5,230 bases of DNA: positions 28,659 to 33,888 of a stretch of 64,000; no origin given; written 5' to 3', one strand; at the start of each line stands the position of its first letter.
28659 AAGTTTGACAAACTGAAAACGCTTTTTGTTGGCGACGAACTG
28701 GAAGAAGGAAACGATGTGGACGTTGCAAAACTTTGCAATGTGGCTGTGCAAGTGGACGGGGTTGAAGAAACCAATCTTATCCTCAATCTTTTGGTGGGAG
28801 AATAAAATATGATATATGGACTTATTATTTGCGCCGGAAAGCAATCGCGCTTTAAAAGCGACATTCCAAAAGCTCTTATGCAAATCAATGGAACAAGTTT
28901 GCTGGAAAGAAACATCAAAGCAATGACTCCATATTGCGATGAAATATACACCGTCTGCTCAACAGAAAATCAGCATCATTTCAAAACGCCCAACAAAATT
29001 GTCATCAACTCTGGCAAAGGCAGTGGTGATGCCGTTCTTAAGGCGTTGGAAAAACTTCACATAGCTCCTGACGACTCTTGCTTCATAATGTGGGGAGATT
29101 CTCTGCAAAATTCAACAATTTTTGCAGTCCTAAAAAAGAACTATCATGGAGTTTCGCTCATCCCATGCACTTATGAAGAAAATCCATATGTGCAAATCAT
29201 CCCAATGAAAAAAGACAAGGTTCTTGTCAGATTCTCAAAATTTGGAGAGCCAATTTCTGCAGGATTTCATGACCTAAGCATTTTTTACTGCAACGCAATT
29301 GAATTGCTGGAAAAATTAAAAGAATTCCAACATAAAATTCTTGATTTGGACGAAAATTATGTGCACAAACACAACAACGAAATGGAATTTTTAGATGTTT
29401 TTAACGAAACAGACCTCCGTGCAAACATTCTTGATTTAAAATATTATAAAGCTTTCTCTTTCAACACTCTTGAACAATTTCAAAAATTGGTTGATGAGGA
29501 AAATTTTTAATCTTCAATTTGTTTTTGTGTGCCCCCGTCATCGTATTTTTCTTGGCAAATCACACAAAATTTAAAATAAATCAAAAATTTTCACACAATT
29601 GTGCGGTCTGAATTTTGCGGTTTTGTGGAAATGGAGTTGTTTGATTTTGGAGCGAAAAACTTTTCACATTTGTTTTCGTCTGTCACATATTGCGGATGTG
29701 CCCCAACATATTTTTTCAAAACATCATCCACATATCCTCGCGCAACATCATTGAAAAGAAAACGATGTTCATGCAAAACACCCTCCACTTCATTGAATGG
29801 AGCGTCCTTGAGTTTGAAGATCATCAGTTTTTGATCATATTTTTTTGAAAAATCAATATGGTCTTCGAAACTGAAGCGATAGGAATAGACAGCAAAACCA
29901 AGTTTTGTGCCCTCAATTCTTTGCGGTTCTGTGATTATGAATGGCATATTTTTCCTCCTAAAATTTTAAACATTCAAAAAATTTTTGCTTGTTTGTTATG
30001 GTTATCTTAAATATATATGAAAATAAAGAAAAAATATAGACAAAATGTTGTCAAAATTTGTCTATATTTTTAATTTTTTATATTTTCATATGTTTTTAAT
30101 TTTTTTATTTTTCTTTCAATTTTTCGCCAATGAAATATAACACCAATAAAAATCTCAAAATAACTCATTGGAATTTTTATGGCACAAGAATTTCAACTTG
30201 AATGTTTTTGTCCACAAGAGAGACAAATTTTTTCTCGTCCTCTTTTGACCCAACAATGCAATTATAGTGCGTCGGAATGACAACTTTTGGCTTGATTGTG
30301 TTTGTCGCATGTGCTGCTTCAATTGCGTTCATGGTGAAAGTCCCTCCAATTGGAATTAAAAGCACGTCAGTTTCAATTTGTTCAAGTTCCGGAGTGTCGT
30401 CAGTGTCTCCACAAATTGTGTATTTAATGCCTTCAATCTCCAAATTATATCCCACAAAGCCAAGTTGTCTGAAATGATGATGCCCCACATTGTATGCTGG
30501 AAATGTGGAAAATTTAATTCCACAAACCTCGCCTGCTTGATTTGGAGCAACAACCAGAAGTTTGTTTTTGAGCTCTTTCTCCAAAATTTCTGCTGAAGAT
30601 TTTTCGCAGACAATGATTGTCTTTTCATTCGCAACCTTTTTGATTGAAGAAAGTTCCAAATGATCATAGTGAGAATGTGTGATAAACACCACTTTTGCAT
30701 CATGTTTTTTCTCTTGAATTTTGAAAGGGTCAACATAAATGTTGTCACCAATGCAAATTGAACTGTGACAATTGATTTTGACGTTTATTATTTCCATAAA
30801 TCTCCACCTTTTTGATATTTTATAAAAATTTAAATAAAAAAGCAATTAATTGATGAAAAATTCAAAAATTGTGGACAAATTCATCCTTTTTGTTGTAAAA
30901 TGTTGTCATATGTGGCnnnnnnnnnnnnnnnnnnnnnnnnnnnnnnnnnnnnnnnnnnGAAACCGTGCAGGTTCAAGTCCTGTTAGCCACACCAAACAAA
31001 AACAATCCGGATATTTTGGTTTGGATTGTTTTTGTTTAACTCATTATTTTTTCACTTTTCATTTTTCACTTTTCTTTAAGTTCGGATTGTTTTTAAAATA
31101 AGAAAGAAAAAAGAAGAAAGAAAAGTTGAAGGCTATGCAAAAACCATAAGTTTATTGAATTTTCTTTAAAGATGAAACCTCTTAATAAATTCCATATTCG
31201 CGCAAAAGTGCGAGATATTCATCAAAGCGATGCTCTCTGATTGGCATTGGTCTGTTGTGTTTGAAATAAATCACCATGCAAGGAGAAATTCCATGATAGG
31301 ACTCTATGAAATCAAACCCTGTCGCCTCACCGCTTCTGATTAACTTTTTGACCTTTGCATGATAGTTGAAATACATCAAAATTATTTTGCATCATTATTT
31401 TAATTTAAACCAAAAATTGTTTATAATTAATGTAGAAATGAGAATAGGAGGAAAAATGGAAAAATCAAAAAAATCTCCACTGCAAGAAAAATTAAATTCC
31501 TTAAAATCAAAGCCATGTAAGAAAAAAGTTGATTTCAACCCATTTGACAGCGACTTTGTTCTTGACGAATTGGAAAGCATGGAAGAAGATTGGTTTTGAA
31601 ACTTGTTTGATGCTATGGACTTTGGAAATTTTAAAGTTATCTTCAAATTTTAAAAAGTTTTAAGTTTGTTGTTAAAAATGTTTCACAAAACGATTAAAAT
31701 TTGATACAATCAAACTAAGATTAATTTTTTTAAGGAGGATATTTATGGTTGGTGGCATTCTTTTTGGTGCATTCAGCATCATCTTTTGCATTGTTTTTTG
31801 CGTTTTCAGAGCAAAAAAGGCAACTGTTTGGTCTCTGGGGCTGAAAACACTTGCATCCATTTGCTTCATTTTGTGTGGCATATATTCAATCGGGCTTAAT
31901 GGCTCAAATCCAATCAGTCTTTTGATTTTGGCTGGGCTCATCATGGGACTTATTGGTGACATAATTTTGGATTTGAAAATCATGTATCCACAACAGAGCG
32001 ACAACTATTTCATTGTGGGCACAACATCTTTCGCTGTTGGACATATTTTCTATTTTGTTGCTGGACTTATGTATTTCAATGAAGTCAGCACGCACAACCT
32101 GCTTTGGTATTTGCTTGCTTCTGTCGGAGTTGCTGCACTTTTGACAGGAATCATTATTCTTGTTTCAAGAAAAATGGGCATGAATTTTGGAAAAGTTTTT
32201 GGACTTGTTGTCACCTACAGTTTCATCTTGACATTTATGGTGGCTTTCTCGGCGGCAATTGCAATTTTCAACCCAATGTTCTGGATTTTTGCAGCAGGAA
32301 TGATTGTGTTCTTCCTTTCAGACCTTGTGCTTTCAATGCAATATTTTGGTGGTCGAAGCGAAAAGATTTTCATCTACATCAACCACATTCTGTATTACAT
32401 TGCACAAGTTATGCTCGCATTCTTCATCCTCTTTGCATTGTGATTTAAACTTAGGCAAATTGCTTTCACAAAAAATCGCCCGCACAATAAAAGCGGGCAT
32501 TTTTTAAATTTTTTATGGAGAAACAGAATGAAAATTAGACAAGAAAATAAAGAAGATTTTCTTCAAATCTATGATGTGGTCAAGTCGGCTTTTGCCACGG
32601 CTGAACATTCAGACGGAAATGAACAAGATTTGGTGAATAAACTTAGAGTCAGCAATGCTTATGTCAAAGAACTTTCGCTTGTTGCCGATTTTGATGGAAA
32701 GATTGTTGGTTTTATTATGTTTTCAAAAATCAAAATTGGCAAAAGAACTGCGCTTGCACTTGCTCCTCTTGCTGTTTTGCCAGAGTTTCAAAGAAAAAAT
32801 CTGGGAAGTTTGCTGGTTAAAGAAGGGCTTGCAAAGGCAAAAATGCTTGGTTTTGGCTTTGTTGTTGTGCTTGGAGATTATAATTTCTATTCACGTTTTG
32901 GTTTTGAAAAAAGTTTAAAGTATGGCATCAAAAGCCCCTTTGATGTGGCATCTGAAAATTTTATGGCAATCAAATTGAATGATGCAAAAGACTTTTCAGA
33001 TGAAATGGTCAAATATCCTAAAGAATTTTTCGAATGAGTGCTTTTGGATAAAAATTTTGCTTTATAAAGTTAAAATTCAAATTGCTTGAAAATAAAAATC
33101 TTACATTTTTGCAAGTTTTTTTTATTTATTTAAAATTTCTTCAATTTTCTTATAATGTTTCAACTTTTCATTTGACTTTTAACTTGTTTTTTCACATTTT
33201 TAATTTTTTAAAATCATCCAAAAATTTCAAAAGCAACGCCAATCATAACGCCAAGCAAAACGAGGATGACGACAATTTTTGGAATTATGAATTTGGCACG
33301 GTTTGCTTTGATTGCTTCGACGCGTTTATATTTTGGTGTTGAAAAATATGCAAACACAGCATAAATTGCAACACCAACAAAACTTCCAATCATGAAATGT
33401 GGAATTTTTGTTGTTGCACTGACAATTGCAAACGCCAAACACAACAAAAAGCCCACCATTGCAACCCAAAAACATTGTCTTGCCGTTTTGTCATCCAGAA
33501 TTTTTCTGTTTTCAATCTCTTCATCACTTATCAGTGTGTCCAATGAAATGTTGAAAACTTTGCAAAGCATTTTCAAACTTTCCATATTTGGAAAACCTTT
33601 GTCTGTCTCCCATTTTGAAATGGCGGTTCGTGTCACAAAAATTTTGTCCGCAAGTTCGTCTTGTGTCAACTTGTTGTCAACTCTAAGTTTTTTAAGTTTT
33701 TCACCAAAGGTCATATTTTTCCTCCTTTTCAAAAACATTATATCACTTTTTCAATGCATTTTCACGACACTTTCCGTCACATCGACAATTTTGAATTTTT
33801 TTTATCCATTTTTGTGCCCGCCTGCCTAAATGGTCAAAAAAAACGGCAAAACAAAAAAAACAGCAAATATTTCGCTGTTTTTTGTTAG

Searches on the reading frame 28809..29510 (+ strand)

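Call 10: search_protein_families(library=pfam, proteins=[window:28809-29510:+], max_evalue=0.001)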
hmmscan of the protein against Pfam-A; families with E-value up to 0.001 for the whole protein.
window:28809-29510:+ (233 aa): 2 families
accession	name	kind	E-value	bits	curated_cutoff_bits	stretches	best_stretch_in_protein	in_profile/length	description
PF12804.13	NTP_transf_3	-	5.8e-12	46.5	27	1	4-98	1-96/160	MobA-like NTP transferase domain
PF01128.25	IspD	-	1.4e-06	28.7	27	1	5-84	4-89/221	2-C-methyl-D-erythritol 4-phosphate cytidylyltransferase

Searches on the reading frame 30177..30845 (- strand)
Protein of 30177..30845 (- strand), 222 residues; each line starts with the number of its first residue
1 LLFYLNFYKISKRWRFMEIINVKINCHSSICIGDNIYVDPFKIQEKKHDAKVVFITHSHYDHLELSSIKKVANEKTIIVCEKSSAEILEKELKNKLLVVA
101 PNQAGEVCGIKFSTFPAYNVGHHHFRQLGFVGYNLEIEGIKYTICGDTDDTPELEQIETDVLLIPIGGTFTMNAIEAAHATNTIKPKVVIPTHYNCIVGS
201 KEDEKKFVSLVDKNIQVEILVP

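Call 10: search_protein_families(library=pfam, proteins=[window:30177-30845:-], max_evalue=0.001)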
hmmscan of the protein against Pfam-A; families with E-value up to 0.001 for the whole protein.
window:30177-30845:- (222 aa): 2 families
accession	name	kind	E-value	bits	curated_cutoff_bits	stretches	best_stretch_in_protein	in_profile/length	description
PF13483.12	Lactamase_B_3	-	8.2e-21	75.1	24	1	33-193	16-160/160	Beta-lactamase superfamily domain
PF12706.13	Lactamase_B_2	-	1.8e-15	57.6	27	1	24-194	5-200/200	Beta-lactamase superfamily domain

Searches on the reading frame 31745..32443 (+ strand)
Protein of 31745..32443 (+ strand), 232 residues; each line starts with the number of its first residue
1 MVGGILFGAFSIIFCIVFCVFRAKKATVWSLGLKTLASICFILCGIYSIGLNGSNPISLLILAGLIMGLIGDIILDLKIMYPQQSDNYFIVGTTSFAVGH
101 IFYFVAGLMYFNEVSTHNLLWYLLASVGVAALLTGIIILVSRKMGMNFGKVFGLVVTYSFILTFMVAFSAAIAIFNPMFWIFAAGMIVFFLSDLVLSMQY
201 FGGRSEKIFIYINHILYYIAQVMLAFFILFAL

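Call 10: search_protein_families(library=pfam, proteins=[window:31745-32443:+], max_evalue=0.001)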
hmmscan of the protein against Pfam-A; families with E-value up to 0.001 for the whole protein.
window:31745-32443:+ (232 aa): 1 family
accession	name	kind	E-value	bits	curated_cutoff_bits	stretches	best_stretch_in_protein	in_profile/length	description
PF07947.19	YhhN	-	1.4e-21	77.5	25.6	1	31-225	3-179/182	YhhN family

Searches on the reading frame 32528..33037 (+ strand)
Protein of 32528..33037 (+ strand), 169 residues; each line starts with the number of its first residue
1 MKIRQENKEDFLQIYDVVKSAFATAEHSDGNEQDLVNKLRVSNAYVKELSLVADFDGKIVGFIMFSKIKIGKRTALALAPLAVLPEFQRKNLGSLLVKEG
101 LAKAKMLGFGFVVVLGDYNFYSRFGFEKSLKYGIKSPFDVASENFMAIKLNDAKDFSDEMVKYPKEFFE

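Call 10: search_protein_families(library=pfam, proteins=[window:32528-33037:+], max_evalue=0.001)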
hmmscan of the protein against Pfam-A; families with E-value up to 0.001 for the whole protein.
window:32528-33037:+ (169 aa): 4 families
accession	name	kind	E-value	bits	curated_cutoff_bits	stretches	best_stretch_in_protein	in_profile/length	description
PF00583.31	Acetyltransf_1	-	3.5e-11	43.8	20.7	1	43-126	25-116/116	Acetyltransferase (GNAT) family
PF13508.13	Acetyltransf_7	-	7e-11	42.8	27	1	51-128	6-84/84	Acetyltransferase (GNAT) domain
PF13527.13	Acetyltransf_9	-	6.9e-06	26.5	25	1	3-128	2-126/127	Acetyltransferase (GNAT) domain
PF13673.13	Acetyltransf_10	-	7.9e-05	23.1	23.6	1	49-128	32-109/128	Acetyltransferase (GNAT) domain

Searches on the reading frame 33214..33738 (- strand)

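Call 10: search_protein_families(library=pfam, proteins=[window:33214-33738:-], max_evalue=0.001)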
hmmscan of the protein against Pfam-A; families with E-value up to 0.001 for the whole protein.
window:33214-33738:- (174 aa): 4 families
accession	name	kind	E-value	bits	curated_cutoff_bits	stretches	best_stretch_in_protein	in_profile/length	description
PF01381.28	HTH_3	-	1.4e-12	47.9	23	1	15-69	1-55/55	Helix-turn-helix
PF12844.13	HTH_19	-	2.7e-11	43.6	30.2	1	12-72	1-61/64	Helix-turn-helix domain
PF13443.12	HTH_26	-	2.6e-07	31.2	22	1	14-72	1-60/63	Cro/C1-type HTH DNA-binding domain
PF13560.12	HTH_31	-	4.7e-06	27.3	27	1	11-65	2-57/64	Helix-turn-helix domain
